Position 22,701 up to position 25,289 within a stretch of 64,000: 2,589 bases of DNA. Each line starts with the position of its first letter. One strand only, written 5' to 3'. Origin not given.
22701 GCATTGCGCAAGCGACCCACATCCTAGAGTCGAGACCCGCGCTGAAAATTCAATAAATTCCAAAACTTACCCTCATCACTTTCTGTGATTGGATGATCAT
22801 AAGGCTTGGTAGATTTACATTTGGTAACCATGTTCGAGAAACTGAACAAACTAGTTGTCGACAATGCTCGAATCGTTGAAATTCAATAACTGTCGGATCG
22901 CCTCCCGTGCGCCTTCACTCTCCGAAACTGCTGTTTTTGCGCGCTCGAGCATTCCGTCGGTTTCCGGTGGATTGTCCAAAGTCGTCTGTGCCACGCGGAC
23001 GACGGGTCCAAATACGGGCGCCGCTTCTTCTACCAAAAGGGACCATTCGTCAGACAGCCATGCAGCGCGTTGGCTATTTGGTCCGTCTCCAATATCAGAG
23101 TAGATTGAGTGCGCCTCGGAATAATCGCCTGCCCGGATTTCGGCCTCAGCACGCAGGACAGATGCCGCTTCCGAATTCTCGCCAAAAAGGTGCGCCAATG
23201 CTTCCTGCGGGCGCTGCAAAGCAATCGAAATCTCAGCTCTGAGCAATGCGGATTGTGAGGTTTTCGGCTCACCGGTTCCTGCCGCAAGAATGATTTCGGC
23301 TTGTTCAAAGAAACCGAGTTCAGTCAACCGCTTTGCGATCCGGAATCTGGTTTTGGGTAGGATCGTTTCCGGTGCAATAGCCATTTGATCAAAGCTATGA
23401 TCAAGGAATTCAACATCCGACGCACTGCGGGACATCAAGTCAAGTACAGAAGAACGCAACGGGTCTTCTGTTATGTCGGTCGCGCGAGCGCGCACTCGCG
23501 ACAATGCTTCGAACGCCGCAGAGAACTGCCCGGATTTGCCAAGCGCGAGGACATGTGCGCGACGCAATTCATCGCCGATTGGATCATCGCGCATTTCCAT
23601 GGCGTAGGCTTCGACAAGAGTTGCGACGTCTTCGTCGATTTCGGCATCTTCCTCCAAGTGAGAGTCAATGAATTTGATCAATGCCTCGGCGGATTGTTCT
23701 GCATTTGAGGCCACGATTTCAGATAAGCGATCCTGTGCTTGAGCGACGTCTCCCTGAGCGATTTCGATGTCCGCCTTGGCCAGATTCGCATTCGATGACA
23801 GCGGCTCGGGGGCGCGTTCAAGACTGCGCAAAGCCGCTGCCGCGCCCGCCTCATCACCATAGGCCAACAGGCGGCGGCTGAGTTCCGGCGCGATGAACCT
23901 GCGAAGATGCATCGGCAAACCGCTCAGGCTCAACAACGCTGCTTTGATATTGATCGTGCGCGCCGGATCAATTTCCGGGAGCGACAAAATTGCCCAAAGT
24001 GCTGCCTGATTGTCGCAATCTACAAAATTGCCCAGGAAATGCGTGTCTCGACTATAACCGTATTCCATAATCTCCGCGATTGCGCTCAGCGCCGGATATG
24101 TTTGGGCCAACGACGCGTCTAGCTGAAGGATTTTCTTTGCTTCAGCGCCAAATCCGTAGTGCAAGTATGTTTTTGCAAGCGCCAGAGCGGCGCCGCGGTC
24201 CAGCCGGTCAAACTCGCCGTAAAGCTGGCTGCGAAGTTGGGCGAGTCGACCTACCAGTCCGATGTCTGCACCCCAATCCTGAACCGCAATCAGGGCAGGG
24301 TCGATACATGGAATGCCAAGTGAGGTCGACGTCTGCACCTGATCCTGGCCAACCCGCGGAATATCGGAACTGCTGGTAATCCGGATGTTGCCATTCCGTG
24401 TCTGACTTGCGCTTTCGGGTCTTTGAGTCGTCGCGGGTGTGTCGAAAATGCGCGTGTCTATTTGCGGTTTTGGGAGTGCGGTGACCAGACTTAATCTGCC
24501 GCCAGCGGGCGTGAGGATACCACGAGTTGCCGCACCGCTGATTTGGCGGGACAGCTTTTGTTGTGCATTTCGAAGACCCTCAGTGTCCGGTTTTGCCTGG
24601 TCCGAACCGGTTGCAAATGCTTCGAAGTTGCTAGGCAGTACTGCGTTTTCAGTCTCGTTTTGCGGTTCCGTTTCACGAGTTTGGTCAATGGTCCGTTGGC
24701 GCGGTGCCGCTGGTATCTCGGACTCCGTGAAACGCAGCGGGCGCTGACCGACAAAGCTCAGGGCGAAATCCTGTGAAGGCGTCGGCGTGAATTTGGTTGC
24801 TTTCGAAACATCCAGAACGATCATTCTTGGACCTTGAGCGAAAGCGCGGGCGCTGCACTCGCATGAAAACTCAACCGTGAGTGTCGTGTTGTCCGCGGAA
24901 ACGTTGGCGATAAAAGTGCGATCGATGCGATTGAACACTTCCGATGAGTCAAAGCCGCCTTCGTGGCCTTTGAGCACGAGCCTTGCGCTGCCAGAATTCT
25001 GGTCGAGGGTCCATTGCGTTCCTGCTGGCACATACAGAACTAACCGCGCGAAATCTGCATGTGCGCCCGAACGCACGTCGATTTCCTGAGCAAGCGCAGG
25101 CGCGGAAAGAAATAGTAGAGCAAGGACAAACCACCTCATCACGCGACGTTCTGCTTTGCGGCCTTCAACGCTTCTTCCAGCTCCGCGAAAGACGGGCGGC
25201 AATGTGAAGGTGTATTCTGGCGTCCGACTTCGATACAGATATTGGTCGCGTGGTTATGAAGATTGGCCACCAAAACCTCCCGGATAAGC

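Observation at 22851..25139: A 762-aa secreted AMIN-like/helical-repeat protein is translationally coupled to motA where motB would normally sit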

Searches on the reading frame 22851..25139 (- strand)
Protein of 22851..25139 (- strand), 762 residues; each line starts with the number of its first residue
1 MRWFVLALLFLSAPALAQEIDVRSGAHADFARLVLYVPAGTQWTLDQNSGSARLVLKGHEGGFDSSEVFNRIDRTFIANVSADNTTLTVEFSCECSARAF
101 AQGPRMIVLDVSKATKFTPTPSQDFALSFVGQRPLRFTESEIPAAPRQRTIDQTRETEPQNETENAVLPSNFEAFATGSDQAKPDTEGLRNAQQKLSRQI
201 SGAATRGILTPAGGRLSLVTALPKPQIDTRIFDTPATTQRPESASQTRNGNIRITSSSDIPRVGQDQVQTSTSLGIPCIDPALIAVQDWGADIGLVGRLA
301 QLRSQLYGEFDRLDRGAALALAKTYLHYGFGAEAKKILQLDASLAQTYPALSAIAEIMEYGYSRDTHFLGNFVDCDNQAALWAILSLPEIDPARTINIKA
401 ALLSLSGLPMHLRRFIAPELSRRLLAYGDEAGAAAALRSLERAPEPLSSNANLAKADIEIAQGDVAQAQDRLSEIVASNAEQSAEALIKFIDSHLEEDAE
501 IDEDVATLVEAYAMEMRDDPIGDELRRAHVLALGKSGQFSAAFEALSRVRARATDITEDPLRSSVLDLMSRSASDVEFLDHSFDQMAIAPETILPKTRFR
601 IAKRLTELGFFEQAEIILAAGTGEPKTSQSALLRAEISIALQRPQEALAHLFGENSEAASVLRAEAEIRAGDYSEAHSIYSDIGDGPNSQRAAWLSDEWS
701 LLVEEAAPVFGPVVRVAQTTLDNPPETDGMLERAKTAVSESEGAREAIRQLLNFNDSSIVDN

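Call 3: search_protein_families(library=pfam, proteins=[window:22851-25139:-], max_evalue=0.01)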
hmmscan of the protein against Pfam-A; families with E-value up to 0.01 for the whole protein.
window:22851-25139:- (762 aa): 3 families
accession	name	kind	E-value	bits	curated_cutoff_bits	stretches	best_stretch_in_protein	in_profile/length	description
PF14559.12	TPR_19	-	4e-05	24.3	25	1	424-482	1-58/68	Tetratricopeptide repeat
PF21545.3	T7SS_EccA1_N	-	0.0063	16.3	27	1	450-552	100-197/272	T7SS, ESX-1 secretion system protein EccA1, N-terminal domain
PF12895.13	ANAPC3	-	0.0094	16.7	27.2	0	611-652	39-80/82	Anaphase-promoting complex, cyclosome, subunit 3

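Call 4: search_protein_families(library=ncbifam, proteins=[window:22851-25139:-], max_evalue=0.01)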
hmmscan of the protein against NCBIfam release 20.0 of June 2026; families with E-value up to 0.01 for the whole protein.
window:22851-25139:- (762 aa): 0 families

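Call 6: find_homologous_proteins(query=window:22851-25139:-)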
Query window:22851-25139:- (762 aa): 83 proteins with E <= 0.001 among 8000 candidates.
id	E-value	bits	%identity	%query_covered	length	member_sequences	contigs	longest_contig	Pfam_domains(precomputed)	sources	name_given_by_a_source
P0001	0.0e+0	1656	100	100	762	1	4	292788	-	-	-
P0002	1.1e-297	1007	63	99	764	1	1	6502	-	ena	-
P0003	4.0e-278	943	59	100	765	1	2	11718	PF14559.13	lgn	-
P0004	3.5e-260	883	57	100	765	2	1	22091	-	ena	-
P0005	5.2e-258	876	57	99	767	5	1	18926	PF14559.13,PF13428.13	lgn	-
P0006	1.1e-257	875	56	98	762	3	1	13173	-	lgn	-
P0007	2.5e-253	861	55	99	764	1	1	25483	PF14559.13,PF12895.14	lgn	-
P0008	1.3e-251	855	55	99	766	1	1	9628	-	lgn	-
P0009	8.7e-248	842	55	99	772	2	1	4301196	-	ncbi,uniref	ncbi:hypothetical protein [Tateyamaria sp. SN3-11]|uniref:hypothetical protein n=1 Tax=Tateyamaria s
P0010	1.3e-247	842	55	99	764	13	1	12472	-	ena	-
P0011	3.1e-246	837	54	99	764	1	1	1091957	PF13428.13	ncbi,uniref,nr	ncbi:hypothetical protein [uncultured Tateyamaria sp.]|uniref:hypothetical protein n=1 Tax=unculture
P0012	8.2e-246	836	55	99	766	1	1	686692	-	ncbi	-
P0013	2.4e-239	814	52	99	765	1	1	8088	-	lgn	-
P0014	2.5e-237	808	53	98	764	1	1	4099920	-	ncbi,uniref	ncbi:hypothetical protein ACERZ8_06220 [Tateyamaria armeniaca]|uniref:Secreted protein n=1 Tax=Tatey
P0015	2.0e-234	798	53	99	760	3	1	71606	-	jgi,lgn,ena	-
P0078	8.7e-70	254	29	97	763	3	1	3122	-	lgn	-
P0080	2.8e-53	199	29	98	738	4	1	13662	-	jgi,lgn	jgi:hypothetical protein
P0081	1.3e-39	154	27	92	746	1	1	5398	-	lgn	-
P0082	7.0e-35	139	27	55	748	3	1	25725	-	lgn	-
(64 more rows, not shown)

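Call 18: find_homologous_proteins(query=A1, max_evalue=0.001)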
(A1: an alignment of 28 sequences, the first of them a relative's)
Query A1 (28 sequences) (762 aa, profile of the alignment): 88 proteins with E <= 0.001 among 8000 candidates.
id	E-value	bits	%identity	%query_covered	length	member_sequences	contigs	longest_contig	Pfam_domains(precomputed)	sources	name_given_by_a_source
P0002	0.0e+0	1030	63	99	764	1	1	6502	-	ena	-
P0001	0.0e+0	1029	100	100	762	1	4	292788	-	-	-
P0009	0.0e+0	1014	55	99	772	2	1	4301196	-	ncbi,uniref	ncbi:hypothetical protein [Tateyamaria sp. SN3-11]|uniref:hypothetical protein n=1 Tax=Tateyamaria s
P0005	1.0e-295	1002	57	99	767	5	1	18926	PF14559.13,PF13428.13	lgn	-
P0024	1.7e-292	991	49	98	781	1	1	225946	-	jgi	jgi:hypothetical protein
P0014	3.4e-292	990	53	98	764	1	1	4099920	-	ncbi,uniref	ncbi:hypothetical protein ACERZ8_06220 [Tateyamaria armeniaca]|uniref:Secreted protein n=1 Tax=Tatey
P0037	2.3e-288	977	45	98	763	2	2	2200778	-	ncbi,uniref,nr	ncbi:hypothetical protein [uncultured Tateyamaria sp.]|uniref:hypothetical protein n=1 Tax=unculture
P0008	1.6e-287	974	55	99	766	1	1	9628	-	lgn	-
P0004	5.7e-286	969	57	100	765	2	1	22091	-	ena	-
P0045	4.0e-284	963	43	97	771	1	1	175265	-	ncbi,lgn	ncbi:MAG: hypothetical protein AAFQ58_07850 [Pseudomonadota bacterium]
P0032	1.6e-283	961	46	97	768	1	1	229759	-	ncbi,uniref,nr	ncbi:M48 family metallopeptidase [Tateyamaria sp. syn59]|uniref:tetratricopeptide repeat protein n=1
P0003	1.2e-282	958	59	100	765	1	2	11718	PF14559.13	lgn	-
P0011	6.1e-282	956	54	99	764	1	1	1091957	PF13428.13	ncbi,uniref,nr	ncbi:hypothetical protein [uncultured Tateyamaria sp.]|uniref:hypothetical protein n=1 Tax=unculture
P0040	3.5e-281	953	43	99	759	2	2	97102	-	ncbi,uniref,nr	ncbi:hypothetical protein [uncultured Tateyamaria sp.]|uniref:hypothetical protein n=1 Tax=unculture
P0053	5.8e-279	946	43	98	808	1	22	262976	-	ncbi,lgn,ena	-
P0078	1.0e-207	711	29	97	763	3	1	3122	-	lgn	-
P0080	6.6e-205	701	29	98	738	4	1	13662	-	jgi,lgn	jgi:hypothetical protein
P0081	1.8e-186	640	27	92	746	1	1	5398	-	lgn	-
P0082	1.7e-181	624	27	55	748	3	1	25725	-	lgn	-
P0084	2.7e-15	74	28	12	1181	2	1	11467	-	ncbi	-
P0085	4.6e-14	70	30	12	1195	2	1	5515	PF24837.2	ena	-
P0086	1.9e-11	61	29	13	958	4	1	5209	-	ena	-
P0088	5.2e-5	40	27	15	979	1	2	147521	-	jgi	jgi:hypothetical protein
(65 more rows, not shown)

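Call 21: find_related_loci(query=A1, collection=genome_contigs, flank=6000)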
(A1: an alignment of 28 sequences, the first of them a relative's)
Query A1 (762 aa) in genome_contigs; peptide patterns used: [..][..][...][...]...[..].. (x = any residue, [..] = any of these).
406 stretches matched a pattern; 387 encode a relative of the query (tblastn E <= 1e-3); the best 80 are kept; 80 distinct loci.
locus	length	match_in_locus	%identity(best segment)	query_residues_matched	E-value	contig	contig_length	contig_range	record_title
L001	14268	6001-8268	55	1-752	0e+0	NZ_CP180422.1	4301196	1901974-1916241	Tateyamaria sp. SN3-11 chromosome, complete genome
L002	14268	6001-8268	54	1-756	0e+0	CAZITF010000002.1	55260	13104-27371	MAG TPA_asm: uncultured Rhodobacterales bacterium isolate SRP135972_co2_70 genome assembly, contig: NODE_162_length_5526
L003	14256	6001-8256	54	1-752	0e+0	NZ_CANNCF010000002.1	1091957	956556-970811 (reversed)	Uncultured Tateyamaria sp. isolate 2-245.fasta NODE_2, whole genome shotgun sequence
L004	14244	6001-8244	53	7-752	0e+0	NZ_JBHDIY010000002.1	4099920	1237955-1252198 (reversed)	Tateyamaria armeniaca strain KMU-156 contig_24, whole genome shotgun sequence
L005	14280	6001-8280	50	1-762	0e+0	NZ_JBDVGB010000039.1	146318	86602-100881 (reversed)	MAG: Tateyamaria sp. isolate AQ.64.F.B3_146_13 AQ_64_F_B3_146_13_000000000039, whole genome shotgun sequence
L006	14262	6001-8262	49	1-753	0e+0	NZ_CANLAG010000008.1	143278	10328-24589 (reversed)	Uncultured Tateyamaria sp. isolate 193-G.fasta NODE_8, whole genome shotgun sequence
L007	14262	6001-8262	47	1-758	0e+0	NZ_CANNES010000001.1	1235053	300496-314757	Uncultured Tateyamaria sp. isolate 2-1260.fasta NODE_1, whole genome shotgun sequence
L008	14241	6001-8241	43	1-755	0e+0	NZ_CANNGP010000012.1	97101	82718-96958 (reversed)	Uncultured Tateyamaria sp. isolate 4-94.fasta NODE_12, whole genome shotgun sequence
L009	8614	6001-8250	45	1-752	0e+0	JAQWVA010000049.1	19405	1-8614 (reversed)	MAG: Tateyamaria sp. isolate cluster3_bin.118 k119_947811, whole genome shotgun sequence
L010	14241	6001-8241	43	15-754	0e+0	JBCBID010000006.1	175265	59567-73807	MAG: Pseudomonadota bacterium isolate J06621_7 NODE_6_length_175265_cov_10.862959, whole genome shotgun sequence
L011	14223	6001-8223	44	1-752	0e+0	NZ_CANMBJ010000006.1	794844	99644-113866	Uncultured Tateyamaria sp. isolate 4-55.fasta NODE_3, whole genome shotgun sequence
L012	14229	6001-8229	44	17-753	2e-178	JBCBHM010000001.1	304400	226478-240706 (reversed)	MAG: Pseudomonadota bacterium isolate J06616_9 NODE_1_length_304400_cov_31.031556, whole genome shotgun sequence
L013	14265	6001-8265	41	1-752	2e-173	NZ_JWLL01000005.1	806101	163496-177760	Tateyamaria sp. ANG-S1 contig_5, whole genome shotgun sequence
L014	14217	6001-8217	46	23-760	0e+0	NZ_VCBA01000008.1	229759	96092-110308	Tateyamaria sp. syn59 scaffold00008, whole genome shotgun sequence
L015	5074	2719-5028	43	1-758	4e-177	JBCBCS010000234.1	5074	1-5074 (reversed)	MAG: Pseudomonadota bacterium isolate J06596_4 NODE_234_length_5074_cov_5.350610, whole genome shotgun sequence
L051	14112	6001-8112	34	17-699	6e-111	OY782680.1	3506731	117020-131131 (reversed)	MAG: Aliishimia sp. isolate 63f2f763-dbc6-40f9-b46a-ede5a66909dd genome assembly, chromosome: 1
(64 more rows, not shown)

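Call 26: search_protein_families(library=pfam, proteins=[P0084, P0085, P0086, P0088], max_evalue=0.01)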
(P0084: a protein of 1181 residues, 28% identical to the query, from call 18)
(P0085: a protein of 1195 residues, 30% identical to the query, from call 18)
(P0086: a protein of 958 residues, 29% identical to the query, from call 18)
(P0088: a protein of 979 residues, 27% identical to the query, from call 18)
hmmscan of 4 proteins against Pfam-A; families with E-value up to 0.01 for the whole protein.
P0084 (1181 aa): 2 families
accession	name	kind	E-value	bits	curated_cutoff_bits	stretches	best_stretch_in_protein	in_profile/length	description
PF24837.1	AMIN-like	-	9.8e-05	22.9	27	0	41-65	7-34/129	AMIN-like domain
PF13428.12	TPR_14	-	0.0076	17.3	23.5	1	871-903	3-35/44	Tetratricopeptide repeat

P0085 (1195 aa): 3 families
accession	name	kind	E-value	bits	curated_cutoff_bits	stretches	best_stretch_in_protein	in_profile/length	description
PF24837.1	AMIN-like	-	3.1e-05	24.5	27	0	218-247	3-35/129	AMIN-like domain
PF00515.34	TPR_1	-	0.0034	17.6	27.8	0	812-834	5-27/34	Tetratricopeptide repeat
PF13174.12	TPR_6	-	0.005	17.9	26.3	0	888-915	5-32/33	Tetratricopeptide repeat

P0086 (958 aa): 0 families

P0088 (979 aa): 0 families

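Call 31: predict_structure(alignment_id=A1)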
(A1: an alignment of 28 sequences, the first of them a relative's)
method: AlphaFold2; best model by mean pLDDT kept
length: 762 residues; sequences in the alignment: 28
mean_pLDDT: 78.4   pTM: 0.55
mean pLDDT of the five models: 78.4, 77.2, 75.3, 75.1, 75.0
residues with pLDDT >= 90: 385; 70-90: 164; 50-70: 75; < 50: 138
segments of 3 or more residues with pLDDT < 50: 13-15, 116-183, 209-228, 232-267, 726-728, 757-762
pLDDT, mean of each block of 10 residues (from residue 1): 77 63 91 91 91 90 90 92 93 93 90 63 34 38 39 33 32 30 59 82 61 42 46 46 36 42 49 86 90 85 88 92 94 95 92 93 87 93 93 91 93 94 94 93 89 95 93 92 93 91 93 92 94 94 90 68 93 93 88 90 96 93 79 96 96 93 95 93 90 79 58 62 53 66 71 55 40
secondary structure, 60 per line:
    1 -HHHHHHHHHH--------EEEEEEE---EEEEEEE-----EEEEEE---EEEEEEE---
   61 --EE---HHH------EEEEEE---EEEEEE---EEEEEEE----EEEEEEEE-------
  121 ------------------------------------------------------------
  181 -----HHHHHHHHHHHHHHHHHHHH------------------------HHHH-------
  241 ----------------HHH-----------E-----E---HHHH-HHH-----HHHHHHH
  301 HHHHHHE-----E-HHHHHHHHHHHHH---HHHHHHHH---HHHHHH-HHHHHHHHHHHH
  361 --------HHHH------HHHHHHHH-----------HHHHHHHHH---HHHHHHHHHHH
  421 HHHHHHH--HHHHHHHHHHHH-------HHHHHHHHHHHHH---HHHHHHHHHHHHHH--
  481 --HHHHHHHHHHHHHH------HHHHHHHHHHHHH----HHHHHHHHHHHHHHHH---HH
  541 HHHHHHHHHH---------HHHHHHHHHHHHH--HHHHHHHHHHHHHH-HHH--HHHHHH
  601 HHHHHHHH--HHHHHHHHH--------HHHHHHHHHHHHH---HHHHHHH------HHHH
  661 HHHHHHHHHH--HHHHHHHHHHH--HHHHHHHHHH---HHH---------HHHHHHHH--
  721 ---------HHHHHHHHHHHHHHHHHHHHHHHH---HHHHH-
elements in order (helices of 4 or more, strands of 3 or more residues): H2-11 E20-26 E30-36 E42-47 E51-57 E77-82 E86-91 E95-101 E106-113 H186-205 H230-233 H281-284 H294-306 H315-327 H331-338 H342-347 H349-360 H369-372 H379-386 H398-406 H410-427 H430-441 H449-461 H465-478 H483-496 H503-515 H520-535 H539-550 H560-572 H575-588 H595-608 H611-619 H628-640 H644-650 H657-670 H673-683 H686-695 H711-718 H730-753 H757-761

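Call 35: fold_search(model_id=the predicted structure, library=pdb)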
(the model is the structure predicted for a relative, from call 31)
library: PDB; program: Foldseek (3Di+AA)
matches with E <= 10: 1271; with E <= 0.001: 50
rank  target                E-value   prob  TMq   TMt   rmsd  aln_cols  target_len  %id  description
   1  8fgw_D                6.3e-06  1.00  0.18  0.12  19.9       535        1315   15  Human IFT-A complex structures provide molecular insights into ciliary transport (released 2023-02-22)
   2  9hmf_K                1.3e-05  1.00  0.18  0.18  40.3       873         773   11  Periplasmic scaffold of the Campylobacter jejuni flagellar motor (alpha carbon trace) (released 2024-12-25)
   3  9hvq_Q                5.4e-05  1.00  0.22  0.19  14.8       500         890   14  Structure of the transcribing Pol II-DSIF-PAF-SPT6-RECQL5 complex (released 2025-07-16)
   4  5l9u_F                5.9e-05  1.00  0.17  0.24  14.2       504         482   12  Model of human Anaphase-promoting complex/Cyclosome (APC/C-CDH1) with a cross linked Ubiquitin variant-substrate-UBE2C (released 2016-09-14)
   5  8bda_E                6.7e-05  1.00  0.20  0.13  24.6       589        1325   14  IFTA complex in anterograde intraflagellar transport trains (Chlamydomonas reinhardtii) (released 2023-01-11)
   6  4ui9_F                1.1e-04  1.00  0.19  0.25  18.4       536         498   11  Atomic structure of the human Anaphase-Promoting Complex (released 2015-06-17)
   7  9kfx_A                1.2e-04  1.00  0.23  0.27  18.9       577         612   10  Crystal structure of synthetic PPR-DYW in complex with target RNA (released 2025-11-12)
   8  5khr_Y                1.3e-04  1.00  0.19  0.30  18.1       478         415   11  Model of human Anaphase-promoting complex/Cyclosome complex (APC15 deletion mutant) in complex with the E2 UBE2C/UBCH1 (released 2016-08-24)
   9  8bbe_D                1.3e-04  1.00  0.18  0.20  19.7       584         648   13  Structure of the IFT-A complex; IFT-A2 module (released 2022-12-21)
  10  9rtt_Q                1.5e-04  1.00  0.16  0.15  16.9       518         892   13  Activated Elongation Complex with IWS1 and ELOF1 (released 2025-09-03)
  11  3sf4_C                1.7e-04  1.00  0.14  0.23  15.9       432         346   15  Crystal structure of the complex between the conserved cell polarity proteins Inscuteable and LGN (released 2011-11-23)
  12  2y4t_A                1.8e-04  1.00  0.15  0.23  17.2       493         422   14  Crystal structure of the human co-chaperone P58(IPK) (released 2011-08-10)
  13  6voa_E                1.9e-04  1.00  0.27  0.44  10.5       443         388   13  Cryo-EM structure of the BBSome-ARL6 complex (released 2020-06-24)
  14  2xpi_D                2.0e-04  1.00  0.18  0.24  16.8       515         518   13  Crystal structure of APC/C hetero-tetramer Cut9-Hcn1 (released 2011-03-30)
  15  5dse_C                2.2e-04  1.00  0.22  0.23  17.6       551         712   13  Crystal Structure of the TTC7B/Hyccin Complex (released 2015-12-02)
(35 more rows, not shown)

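Call 37: search_protein_representatives(alignment_id=A1)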
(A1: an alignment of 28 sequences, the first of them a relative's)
Query: 28 sequences, 766 profile positions. Proteins with E-value up to 0.001 (for the whole library): 4520; up to 1e-10: 3543; up to 1e-30: 2728. The best 150 are listed.
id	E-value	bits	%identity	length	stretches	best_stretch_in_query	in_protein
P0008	5.0e-288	974.4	-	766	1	2-760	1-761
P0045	1.3e-284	963.2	-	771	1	1-759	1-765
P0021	2.8e-276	935.5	-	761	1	2-761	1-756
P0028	4.0e-276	935.0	-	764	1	1-762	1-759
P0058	3.3e-267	905.6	-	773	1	5-763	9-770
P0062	7.7e-264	894.4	-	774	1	1-760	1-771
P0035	5.8e-262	888.2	-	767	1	5-764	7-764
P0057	1.3e-261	887.0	-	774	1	4-760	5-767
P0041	4.6e-260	881.9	-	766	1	2-759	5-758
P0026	4.6e-260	881.9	-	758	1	1-760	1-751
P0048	1.2e-259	880.5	-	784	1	5-761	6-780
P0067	8.2e-259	877.8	-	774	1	1-764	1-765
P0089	3.0e-257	872.6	-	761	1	2-763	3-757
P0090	1.1e-250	850.9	-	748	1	25-761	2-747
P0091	4.2e-246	835.8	-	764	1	5-763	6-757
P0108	2.6e-222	757.1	-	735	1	2-763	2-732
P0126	1.1e-211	721.9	-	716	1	12-760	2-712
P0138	1.1e-208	712.0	-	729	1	1-762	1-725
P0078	3.3e-208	710.5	-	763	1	2-763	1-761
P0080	2.1e-205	701.2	-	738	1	1-762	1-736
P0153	3.8e-203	693.7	-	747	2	170-763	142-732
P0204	1.1e-189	649.3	-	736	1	6-762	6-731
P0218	1.4e-185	635.6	-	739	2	1-676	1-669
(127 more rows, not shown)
